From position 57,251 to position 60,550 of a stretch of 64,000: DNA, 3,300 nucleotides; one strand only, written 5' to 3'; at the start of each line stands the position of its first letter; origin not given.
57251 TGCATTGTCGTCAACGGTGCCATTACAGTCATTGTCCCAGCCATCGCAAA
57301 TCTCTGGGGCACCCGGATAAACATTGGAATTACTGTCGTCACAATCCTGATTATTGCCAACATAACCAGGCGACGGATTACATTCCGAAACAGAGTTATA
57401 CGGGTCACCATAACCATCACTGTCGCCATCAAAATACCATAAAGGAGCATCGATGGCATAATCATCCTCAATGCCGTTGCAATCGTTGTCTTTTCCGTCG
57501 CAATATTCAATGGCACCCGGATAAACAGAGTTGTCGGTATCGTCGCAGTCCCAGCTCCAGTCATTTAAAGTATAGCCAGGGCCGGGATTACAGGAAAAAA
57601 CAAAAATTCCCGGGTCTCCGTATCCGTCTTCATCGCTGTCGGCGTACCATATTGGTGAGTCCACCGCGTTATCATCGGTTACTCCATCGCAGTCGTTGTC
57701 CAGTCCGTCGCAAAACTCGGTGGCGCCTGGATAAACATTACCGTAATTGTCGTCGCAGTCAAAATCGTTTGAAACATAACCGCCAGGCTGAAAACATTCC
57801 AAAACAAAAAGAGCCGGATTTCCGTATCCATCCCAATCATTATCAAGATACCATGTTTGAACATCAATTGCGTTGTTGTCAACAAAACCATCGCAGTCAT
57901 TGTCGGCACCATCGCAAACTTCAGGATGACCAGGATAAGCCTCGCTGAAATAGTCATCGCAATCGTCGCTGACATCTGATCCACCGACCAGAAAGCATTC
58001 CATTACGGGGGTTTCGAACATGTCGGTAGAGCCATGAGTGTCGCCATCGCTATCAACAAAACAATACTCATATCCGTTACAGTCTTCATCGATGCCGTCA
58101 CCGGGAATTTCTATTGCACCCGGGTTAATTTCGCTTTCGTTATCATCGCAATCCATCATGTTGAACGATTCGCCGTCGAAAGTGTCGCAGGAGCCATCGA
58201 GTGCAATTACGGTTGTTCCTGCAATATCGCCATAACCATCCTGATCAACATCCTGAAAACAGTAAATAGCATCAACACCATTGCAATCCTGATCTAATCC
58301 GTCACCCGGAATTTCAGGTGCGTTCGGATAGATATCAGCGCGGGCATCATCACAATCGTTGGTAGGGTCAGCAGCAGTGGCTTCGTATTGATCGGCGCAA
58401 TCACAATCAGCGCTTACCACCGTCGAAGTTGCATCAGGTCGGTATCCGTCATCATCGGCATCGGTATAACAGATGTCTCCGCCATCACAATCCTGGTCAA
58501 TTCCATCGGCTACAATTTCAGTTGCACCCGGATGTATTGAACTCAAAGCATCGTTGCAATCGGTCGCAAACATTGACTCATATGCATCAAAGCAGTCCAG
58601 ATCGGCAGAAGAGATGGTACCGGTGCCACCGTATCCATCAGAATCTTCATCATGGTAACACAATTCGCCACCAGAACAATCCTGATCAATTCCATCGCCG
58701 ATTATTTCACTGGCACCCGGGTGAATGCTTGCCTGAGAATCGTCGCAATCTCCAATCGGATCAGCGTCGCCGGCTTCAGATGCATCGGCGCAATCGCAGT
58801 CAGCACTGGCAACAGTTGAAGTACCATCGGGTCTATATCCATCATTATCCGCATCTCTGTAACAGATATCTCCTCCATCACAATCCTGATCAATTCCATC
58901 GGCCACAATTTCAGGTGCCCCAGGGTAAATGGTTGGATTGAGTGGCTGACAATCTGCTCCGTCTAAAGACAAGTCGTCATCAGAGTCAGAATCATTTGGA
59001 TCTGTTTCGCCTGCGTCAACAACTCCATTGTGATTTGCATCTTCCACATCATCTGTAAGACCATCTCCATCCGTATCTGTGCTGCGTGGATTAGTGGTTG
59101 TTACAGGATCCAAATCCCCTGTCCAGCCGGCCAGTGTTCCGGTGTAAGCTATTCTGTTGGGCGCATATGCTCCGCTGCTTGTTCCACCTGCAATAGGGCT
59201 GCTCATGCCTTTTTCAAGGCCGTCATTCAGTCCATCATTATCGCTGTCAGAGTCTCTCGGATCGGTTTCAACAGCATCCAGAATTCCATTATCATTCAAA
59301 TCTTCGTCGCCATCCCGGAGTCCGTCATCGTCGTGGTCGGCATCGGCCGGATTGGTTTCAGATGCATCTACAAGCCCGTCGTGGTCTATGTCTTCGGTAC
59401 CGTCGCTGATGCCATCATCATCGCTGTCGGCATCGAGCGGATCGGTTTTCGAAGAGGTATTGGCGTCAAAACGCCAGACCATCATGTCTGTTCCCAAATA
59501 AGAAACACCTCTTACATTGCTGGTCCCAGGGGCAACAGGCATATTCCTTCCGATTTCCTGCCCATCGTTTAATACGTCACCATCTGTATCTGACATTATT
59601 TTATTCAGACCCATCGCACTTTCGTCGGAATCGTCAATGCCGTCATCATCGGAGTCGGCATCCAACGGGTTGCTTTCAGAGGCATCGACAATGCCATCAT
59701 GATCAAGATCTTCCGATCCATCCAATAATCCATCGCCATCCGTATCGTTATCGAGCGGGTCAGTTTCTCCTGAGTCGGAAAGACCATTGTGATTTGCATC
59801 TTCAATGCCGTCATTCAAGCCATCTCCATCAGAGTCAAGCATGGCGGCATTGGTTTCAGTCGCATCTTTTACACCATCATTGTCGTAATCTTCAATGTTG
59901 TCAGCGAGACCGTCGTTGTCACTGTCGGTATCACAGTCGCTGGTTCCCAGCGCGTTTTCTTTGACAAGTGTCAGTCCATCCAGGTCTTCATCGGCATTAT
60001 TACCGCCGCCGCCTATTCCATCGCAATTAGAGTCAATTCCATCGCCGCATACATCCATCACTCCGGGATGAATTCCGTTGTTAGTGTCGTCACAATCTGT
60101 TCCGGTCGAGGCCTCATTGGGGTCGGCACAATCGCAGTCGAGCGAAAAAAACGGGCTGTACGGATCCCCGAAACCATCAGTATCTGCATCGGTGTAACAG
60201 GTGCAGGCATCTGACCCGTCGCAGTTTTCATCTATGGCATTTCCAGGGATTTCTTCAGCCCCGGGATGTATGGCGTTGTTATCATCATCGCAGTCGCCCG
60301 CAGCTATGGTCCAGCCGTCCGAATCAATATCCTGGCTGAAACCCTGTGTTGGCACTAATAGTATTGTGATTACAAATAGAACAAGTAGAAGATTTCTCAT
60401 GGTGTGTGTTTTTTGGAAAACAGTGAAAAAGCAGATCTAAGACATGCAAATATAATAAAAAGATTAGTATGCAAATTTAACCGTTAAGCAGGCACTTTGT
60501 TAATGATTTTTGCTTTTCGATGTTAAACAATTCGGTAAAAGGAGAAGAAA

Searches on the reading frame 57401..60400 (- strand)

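Call 63: search_protein_families(library=ncbifam, proteins=[window:57401-60400:-], max_evalue=0.001)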
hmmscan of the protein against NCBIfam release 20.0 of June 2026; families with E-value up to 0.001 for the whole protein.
window:57401-60400:- (1000 aa): 1 family
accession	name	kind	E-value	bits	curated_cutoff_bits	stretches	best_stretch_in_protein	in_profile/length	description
NF033765.2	gliding_CglD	equivalog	2.9e-49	167.8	400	4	189-294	147-253/1124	adventurous gliding motility lipoprotein CglD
